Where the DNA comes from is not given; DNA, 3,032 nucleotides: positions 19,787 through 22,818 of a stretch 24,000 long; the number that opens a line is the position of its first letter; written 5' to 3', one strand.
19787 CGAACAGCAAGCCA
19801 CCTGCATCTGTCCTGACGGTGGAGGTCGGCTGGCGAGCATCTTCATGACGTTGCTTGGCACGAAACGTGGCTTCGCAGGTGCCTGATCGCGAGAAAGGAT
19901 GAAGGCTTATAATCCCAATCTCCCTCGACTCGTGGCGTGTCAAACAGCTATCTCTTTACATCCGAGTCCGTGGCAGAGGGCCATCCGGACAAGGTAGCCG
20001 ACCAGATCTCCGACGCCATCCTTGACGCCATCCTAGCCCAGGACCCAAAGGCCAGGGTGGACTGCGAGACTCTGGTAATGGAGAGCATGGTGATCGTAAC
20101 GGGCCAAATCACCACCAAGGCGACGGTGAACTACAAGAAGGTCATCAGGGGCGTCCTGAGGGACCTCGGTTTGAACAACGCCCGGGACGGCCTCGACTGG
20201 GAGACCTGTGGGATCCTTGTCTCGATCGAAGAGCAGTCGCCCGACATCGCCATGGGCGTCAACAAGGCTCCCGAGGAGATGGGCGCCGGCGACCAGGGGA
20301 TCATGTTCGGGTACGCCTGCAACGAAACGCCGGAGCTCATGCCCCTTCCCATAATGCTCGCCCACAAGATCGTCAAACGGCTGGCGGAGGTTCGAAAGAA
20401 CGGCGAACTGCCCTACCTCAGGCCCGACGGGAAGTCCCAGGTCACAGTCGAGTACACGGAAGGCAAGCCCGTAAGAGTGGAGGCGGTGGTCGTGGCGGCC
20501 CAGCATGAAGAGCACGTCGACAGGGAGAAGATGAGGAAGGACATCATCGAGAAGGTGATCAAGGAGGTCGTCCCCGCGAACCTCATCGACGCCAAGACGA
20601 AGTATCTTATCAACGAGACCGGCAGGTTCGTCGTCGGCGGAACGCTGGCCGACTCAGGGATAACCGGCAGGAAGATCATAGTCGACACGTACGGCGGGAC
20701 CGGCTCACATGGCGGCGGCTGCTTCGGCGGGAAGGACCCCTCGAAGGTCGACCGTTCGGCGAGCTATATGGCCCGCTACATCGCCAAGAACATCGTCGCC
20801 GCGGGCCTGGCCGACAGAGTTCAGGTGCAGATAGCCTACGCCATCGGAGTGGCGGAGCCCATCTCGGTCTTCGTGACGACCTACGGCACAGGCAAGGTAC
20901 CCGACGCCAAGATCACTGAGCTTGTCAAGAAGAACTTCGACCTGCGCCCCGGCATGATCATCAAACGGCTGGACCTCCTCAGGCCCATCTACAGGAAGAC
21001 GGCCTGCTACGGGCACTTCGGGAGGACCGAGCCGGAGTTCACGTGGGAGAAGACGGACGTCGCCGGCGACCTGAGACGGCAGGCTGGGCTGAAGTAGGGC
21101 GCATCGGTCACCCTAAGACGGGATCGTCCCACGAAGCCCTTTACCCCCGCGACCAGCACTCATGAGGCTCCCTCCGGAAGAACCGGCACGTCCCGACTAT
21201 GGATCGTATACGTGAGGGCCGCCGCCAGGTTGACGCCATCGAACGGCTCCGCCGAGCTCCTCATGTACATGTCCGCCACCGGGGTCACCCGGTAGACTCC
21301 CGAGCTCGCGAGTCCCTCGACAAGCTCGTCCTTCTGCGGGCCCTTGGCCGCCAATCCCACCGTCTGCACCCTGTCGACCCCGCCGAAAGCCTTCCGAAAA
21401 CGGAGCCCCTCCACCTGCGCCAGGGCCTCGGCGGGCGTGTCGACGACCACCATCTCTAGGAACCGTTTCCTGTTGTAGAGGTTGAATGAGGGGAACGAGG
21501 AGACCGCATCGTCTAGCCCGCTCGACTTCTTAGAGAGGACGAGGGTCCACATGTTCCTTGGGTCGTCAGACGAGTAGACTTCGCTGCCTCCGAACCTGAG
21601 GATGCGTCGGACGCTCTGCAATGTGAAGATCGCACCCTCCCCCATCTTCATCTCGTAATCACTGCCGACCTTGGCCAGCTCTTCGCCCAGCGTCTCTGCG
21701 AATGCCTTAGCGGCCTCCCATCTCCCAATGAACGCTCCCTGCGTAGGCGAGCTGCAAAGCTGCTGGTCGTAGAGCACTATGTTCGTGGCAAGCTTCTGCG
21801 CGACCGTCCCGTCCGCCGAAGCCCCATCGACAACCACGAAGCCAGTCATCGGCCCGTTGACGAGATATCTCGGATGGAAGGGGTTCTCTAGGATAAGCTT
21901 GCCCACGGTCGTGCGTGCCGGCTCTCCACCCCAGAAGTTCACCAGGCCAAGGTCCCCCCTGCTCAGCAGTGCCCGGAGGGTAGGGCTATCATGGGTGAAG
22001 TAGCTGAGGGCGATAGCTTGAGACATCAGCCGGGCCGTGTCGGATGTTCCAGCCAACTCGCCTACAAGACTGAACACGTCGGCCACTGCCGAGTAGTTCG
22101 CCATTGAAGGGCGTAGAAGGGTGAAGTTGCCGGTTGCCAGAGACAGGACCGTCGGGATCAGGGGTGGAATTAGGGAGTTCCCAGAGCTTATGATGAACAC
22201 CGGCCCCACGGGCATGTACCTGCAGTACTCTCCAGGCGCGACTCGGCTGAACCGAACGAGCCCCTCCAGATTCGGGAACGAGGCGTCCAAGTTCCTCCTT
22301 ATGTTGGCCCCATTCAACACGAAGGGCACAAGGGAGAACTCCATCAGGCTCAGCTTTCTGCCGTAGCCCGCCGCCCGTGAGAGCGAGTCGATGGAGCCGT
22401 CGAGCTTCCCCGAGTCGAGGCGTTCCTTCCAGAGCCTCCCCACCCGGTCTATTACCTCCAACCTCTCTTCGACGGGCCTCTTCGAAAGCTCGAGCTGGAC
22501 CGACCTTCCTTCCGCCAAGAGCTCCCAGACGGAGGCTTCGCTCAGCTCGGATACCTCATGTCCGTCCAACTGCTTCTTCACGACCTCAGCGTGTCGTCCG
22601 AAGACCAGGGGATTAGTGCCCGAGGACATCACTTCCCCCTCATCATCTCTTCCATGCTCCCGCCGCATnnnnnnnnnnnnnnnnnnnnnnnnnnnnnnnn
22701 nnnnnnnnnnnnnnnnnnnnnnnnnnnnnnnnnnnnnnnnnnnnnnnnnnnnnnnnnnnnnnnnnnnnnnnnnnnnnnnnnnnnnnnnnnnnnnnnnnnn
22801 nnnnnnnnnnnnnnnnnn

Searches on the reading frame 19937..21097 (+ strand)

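Call 15: search_protein_families(library=pfam, proteins=[window:19937-21097:+], max_evalue=0.001)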
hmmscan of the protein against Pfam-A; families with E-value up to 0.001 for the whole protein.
window:19937-21097:+ (386 aa): 3 families
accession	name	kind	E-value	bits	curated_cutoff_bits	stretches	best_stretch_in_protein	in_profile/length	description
PF02773.21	S-AdoMet_synt_C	-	5.3e-67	224.5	25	1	233-372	1-138/138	S-adenosylmethionine synthetase, C-terminal domain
PF02772.21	S-AdoMet_synt_M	-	1.3e-52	177.4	29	1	114-231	1-120/120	S-adenosylmethionine synthetase, central domain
PF00438.25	S-AdoMet_synt_N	-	2e-40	137.8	33.1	1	5-102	2-99/99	S-adenosylmethionine synthetase, N-terminal domain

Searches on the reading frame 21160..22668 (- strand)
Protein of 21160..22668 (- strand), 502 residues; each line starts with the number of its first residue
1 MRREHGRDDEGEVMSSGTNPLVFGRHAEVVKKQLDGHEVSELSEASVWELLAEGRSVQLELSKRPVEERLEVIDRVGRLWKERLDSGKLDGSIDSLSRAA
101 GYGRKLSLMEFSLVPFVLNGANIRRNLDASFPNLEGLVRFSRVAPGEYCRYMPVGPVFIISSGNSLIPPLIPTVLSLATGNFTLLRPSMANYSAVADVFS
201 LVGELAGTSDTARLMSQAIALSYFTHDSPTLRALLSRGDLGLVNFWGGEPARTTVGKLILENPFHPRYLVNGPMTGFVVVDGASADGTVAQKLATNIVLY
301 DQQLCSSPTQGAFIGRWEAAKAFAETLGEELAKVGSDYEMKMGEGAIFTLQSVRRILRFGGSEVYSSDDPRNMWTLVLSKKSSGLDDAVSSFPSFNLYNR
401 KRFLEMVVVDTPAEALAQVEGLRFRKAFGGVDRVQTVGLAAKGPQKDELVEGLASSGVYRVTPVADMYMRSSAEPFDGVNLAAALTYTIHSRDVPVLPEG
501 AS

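Call 15: search_protein_families(library=pfam, proteins=[window:21160-22668:-], max_evalue=0.001)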
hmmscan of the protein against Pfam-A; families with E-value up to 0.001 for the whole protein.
window:21160-22668:- (502 aa): 2 families
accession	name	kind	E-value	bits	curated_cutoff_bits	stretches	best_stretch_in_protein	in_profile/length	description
PF05893.19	LuxC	-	8.4e-27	94.5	21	1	63-480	3-393/401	Acyl-CoA reductase (LuxC)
PF00171.27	Aldedh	-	8.9e-05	21.7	23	1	39-358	23-322/461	Aldehyde dehydrogenase family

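Call 81: find_encoding_contigs(protein=window:21160-22668:-, flank=10000, max_places=2)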
Protein window:21160-22668:- (502 aa): no gene with exactly this product is on record in the collection.
